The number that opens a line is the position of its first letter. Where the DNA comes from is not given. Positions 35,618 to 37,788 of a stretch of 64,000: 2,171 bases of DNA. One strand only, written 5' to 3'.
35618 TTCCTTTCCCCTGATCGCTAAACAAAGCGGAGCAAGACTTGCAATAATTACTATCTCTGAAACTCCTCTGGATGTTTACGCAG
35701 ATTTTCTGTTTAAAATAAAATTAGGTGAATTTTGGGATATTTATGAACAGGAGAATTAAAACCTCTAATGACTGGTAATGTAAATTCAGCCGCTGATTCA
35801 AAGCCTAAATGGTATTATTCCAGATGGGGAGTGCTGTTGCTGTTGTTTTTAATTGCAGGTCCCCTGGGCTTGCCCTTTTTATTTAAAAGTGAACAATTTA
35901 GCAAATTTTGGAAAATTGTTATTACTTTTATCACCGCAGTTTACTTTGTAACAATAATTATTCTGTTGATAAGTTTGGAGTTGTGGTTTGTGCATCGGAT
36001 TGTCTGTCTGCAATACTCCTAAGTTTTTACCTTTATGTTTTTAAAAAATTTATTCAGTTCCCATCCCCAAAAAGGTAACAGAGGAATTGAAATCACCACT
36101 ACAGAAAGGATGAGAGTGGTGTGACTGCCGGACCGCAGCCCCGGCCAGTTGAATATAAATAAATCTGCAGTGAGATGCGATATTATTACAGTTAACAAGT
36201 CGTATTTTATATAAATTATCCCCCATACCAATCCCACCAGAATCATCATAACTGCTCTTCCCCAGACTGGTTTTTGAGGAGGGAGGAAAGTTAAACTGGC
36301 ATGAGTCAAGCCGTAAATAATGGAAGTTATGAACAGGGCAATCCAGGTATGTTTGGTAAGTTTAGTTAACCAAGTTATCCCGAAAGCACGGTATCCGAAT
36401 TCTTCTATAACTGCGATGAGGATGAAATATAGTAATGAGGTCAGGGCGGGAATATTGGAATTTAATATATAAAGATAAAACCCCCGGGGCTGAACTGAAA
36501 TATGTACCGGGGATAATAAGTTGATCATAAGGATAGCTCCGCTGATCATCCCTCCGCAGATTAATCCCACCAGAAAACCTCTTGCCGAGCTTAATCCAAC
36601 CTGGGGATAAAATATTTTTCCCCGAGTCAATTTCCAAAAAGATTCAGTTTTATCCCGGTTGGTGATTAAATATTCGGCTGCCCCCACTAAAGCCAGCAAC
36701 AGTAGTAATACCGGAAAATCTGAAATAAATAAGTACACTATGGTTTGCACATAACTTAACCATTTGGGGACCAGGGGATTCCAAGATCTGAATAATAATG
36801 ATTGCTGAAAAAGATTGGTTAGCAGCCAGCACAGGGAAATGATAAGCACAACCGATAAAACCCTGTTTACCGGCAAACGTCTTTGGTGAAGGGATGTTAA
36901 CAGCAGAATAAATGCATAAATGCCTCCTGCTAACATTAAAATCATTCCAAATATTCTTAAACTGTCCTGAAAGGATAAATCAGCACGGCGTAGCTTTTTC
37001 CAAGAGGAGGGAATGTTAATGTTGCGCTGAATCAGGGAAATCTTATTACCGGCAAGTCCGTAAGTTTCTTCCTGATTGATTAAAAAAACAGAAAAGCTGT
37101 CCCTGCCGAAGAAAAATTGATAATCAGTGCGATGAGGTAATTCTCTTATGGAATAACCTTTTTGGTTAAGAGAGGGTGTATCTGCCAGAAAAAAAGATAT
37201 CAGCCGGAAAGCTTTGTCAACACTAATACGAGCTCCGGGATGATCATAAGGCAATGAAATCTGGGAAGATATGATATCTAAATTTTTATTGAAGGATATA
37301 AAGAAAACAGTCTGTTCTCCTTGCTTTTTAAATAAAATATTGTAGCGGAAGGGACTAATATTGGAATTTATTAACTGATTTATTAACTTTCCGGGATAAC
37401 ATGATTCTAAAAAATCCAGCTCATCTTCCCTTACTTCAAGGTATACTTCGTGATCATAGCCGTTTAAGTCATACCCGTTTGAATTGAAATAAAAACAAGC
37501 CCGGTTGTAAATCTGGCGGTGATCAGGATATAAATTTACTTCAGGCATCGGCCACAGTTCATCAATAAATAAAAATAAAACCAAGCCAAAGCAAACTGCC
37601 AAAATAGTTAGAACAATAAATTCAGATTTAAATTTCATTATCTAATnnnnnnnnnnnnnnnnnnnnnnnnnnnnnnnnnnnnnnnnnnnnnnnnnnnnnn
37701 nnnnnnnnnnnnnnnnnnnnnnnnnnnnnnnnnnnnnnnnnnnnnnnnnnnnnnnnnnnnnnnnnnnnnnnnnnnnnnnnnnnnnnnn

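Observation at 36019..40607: Inverted two-gene module: CPBP/Abi intramembrane protease with a large ectodomain next to a REC-containing PPDK_N ATP-grasp protein with no phospho-His domain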

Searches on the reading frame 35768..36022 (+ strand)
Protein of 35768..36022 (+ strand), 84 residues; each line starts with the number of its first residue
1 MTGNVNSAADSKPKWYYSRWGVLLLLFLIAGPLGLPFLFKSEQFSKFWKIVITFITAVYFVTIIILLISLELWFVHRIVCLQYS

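Call 57: search_protein_families(library=ncbifam, proteins=[window:35768-36022:+], max_evalue=1e-10)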
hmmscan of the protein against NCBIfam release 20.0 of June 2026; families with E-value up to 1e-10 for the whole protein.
window:35768-36022:+ (84 aa): 0 families

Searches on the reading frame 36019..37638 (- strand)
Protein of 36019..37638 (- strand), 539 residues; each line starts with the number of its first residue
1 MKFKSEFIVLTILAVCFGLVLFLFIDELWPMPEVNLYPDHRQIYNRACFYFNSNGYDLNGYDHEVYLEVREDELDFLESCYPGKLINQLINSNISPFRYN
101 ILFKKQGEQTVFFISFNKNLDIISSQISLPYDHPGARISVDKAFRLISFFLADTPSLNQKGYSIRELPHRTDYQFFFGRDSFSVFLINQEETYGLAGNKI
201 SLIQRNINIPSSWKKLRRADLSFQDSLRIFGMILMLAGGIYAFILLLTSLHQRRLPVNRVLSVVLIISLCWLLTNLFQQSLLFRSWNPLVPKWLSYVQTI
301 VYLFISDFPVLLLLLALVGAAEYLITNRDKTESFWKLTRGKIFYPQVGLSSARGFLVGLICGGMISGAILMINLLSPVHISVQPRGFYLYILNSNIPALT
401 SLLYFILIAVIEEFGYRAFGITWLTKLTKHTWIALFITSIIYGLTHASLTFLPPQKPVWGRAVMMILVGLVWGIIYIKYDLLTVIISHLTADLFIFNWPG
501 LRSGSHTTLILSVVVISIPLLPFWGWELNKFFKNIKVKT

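Call 3: search_protein_families(library=pfam, proteins=[window:36019-37638:-], max_evalue=1)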
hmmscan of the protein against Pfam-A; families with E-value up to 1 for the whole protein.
window:36019-37638:- (539 aa): 1 family
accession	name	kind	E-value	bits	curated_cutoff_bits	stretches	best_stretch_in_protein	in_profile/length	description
PF02517.21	Rce1-like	-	4.6e-13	49.7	22.4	1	398-493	5-92/93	Type II CAAX prenyl endopeptidase Rce1-like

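Call 4: search_protein_families(library=ncbifam, proteins=[window:36019-37638:-], max_evalue=1)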
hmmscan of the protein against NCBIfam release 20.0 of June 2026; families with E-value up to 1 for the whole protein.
window:36019-37638:- (539 aa): 1 family
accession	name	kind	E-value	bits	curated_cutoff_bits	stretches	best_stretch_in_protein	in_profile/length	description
NF040914.1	Mrt_core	domain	0.14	12.3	100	1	402-477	5-82/108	myxosortase family intramembrane protease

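Call 5: search_protein_families(library=padloc, proteins=[window:36019-37638:-], max_evalue=1)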
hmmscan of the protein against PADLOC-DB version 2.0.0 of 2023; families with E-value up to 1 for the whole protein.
window:36019-37638:- (539 aa): 0 families

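Call 8: find_homologous_proteins(query=window:36019-37638:-)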
Query window:36019-37638:- (539 aa): 16 proteins with E <= 0.001 among 8000 candidates.
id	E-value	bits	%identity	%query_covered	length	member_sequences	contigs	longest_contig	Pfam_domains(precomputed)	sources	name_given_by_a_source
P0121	0.0e+0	1195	99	100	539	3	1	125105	PF02517.22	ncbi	ncbi:MAG: CPBP family glutamic-type intramembrane protease [bacterium]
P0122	0.0e+0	1035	86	100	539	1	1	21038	PF02517.22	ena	-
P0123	2.9e-116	407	39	96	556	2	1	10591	PF02517.22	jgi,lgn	-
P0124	4.2e-98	348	36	93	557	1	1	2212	PF02517.22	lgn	-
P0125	3.6e-96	341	35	95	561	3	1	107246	PF02517.22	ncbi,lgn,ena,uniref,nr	ncbi:MAG: CPBP family intramembrane metalloprotease [Acidobacteria bacterium]|uniref:CPBP family int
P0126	5.4e-92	327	32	95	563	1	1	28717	PF02517.22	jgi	jgi:hypothetical protein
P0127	8.3e-92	327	33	93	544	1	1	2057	PF02517.22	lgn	-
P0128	9.7e-91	323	33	93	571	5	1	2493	PF02517.22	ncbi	-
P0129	1.9e-90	322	31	95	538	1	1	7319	PF02517.22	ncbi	-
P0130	2.8e-89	318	31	98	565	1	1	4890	PF02517.22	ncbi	-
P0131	3.7e-88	315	33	97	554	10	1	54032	PF02517.22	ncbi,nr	ncbi:MAG TPA: CPBP family intramembrane glutamic endopeptidase [Candidatus Polarisedimenticolaceae b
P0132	1.1e-84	303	33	91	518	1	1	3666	PF02517.22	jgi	-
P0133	2.3e-84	302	32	96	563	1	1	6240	PF02517.22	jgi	jgi:hypothetical protein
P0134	1.2e-78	283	30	92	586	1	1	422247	PF02517.22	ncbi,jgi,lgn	jgi:hypothetical protein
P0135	2.3e-73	266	29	95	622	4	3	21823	PF02517.22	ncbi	ncbi:MAG: CPBP family glutamic-type intramembrane protease [Gemmatirosa sp.]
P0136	1.2e-60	224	29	93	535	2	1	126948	PF02517.22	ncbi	-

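Call 11: find_encoding_contigs(protein=P0123, flank=8000, max_places=2)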
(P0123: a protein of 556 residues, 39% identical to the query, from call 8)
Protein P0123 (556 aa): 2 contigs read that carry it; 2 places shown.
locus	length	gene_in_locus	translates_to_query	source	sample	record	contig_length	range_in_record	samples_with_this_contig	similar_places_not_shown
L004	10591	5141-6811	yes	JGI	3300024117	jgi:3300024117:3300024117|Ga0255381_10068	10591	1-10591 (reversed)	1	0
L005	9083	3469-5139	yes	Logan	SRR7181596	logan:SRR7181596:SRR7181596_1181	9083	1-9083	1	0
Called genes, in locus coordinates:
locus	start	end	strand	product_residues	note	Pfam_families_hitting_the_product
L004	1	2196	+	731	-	?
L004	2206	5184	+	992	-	PF00072:Response_reg (weak), PF01326:PPDK_N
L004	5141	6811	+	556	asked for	PF02517:Rce1-like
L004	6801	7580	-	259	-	PF02146:SIR2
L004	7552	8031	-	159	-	PF02870:Methyltransf_1N (weak), PF01035:DNA_binding_1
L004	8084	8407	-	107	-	PF20116:DUF6506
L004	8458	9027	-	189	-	PF13580:SIS_2, PF01380:SIS (weak)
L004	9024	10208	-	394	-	PF01969:Ni_insertion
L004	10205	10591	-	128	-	PF00731:AIRC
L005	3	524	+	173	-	?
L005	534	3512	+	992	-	PF00072:Response_reg (weak), PF01326:PPDK_N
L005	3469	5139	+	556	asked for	PF02517:Rce1-like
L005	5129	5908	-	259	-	PF02146:SIR2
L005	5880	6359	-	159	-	PF02870:Methyltransf_1N (weak), PF01035:DNA_binding_1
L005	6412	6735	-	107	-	PF20116:DUF6506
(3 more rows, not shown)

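Call 12: find_encoding_contigs(protein=P0125, flank=8000, max_places=2)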
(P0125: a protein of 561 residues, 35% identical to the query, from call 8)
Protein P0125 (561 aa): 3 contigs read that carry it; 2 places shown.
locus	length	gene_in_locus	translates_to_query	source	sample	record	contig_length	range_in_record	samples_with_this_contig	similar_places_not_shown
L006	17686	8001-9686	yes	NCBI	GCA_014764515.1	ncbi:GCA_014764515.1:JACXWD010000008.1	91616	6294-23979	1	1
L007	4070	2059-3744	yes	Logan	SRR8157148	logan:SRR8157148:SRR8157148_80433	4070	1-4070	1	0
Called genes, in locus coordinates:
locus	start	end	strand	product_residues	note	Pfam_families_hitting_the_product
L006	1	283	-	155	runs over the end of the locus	PF05425:CopD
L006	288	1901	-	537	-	PF02366:PMT, PF13231:PMT_2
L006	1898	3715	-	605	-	PF00664:ABC_membrane, PF02463:SMC_N (faint), PF00005:ABC_tran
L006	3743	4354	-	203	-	PF02798:GST_N, PF13417:GST_N_3, PF13409:GST_N_2, PF00043:GST_C, PF13410:GST_C_2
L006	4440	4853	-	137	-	PF00334:NDK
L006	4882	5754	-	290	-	PF02629:CoA_binding, PF13380:CoA_binding_2 (weak), PF00549:Ligase_CoA, PF13607:Succ_CoA_lig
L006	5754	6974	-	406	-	PF08442:ATP-grasp_2, PF13549:ATP-grasp_5 (weak), PF24948:Citrate_synth_N, PF00549:Ligase_CoA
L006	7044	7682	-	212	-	PF01351:RNase_HII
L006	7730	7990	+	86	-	PF13237:Fer4_10 (faint), PF14697:Fer4_21 (faint), PF12800:Fer4_4 (faint), PF12838:Fer4_7, PF13187:Fer4_9 (weak), PF00037:Fer4, PF12797:Fer4_2 (weak), PF12837:Fer4_6 (weak), +2 more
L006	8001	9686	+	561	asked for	PF02517:Rce1-like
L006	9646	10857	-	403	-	PF00462:Glutaredoxin, PF00890:FAD_binding_2 (faint), PF01266:DAO (faint), PF01946:Thi4 (faint), PF03486:HI0933_like (faint), PF07992:Pyr_redox_2, PF13738:Pyr_redox_3, PF00070:Pyr_redox, +2 more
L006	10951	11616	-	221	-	PF01797:Y1_Tnp (weak)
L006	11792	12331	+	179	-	-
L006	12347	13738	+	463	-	PF03972:MmgE_PrpD_N, PF19305:MmgE_PrpD_C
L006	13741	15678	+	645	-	PF00330:Aconitase, PF00694:Aconitase_C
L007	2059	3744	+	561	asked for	PF02517:Rce1-like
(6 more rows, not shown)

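Call 13: find_encoding_contigs(protein=P0134, flank=8000, max_places=2)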
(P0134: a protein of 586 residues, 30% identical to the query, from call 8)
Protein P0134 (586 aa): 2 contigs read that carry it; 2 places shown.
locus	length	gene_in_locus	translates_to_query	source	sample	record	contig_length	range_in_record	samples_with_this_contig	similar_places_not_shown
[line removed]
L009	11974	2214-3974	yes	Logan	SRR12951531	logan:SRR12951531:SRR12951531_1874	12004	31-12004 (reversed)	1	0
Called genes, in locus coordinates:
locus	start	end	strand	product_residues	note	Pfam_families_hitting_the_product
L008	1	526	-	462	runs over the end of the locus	PF00614:PLDc (faint), PF13091:PLDc_2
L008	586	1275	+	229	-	PF00440:TetR_N, PF16925:TetR_C_13, PF21993:TetR_C_13_2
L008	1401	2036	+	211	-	PF04542:Sigma70_r2, PF22029:PhyR_sigma2 (weak), PF08281:Sigma70_r4_2, PF04545:Sigma70_r4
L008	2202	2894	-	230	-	-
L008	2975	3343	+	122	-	PF01931:NTPase_I-T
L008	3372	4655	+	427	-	PF02401:LYTB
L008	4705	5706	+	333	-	-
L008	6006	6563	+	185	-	PF16156:DUF4864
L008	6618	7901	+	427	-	PF00079:Serpin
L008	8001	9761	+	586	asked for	PF02517:Rce1-like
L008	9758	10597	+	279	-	PF06736:TMEM175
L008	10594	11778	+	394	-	PF02771:Acyl-CoA_dh_N, PF02770:Acyl-CoA_dh_M, PF00441:Acyl-CoA_dh_1, PF08028:Acyl-CoA_dh_2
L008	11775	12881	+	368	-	PF01636:APH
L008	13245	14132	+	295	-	PF06724:DUF1206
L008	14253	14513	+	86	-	-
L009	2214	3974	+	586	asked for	PF02517:Rce1-like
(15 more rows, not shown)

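Call 84: search_solved_structures(query=A6, max_evalue=1)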
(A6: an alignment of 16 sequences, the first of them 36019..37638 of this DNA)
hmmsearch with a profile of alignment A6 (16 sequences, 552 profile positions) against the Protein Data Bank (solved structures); distinct sequences matched with E-value up to 1: 12.
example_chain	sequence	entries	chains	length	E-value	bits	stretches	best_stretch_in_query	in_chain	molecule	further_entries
8k83_A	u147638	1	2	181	0.023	16.4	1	22-99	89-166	De novo design protein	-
7b3k_A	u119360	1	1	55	0.36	12.4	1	359-386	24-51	Isoform L-APP677 of Amyloid-beta precursor protein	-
7b3j_A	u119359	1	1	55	0.59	11.7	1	359-385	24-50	Isoform L-APP677 of Amyloid-beta precursor protein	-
6izl_A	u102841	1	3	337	0.61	11.7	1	122-200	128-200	mud crab tombus-like virus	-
4pbu_X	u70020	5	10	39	0.64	11.6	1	361-386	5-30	Photosystem II reaction center X protein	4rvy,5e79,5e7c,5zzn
3kzi_X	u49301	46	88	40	0.64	11.6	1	361-387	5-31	Photosystem II reaction center X protein | Photosystem II reaction center protein X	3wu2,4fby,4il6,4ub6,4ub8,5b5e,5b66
6dhe_X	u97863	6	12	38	0.64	11.6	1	361-386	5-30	Photosystem II reaction center X protein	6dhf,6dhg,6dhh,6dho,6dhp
11yo_X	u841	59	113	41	0.65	11.6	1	361-387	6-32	Photosystem II reaction center X protein | Photosystem II reaction center protein X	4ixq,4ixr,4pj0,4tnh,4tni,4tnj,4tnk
5h2f_X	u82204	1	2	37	0.7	11.5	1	361-385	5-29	Photosystem II reaction center X protein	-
4nbv_A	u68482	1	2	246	0.76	11.4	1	80-157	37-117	3-oxoacyl-[acyl-carrier-protein] reductase putative short-chain dehydrogenases/reductases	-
2llm_A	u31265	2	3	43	0.8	11.3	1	360-385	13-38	Amyloid beta A4 protein | P3(42)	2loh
2oy8_A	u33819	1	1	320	0.95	11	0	124-199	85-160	Outer surface protein A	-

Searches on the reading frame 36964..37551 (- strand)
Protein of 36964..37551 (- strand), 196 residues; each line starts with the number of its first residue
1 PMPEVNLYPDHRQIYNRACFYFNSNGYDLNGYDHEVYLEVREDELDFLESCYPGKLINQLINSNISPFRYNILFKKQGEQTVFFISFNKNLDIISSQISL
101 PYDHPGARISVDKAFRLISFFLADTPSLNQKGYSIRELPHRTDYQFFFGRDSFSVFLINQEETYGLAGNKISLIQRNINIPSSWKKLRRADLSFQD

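Call 17: search_protein_families(library=pfam, proteins=[window:36964-37551:-], max_evalue=10)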
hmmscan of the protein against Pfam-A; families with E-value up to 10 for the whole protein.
window:36964-37551:- (196 aa): 0 families
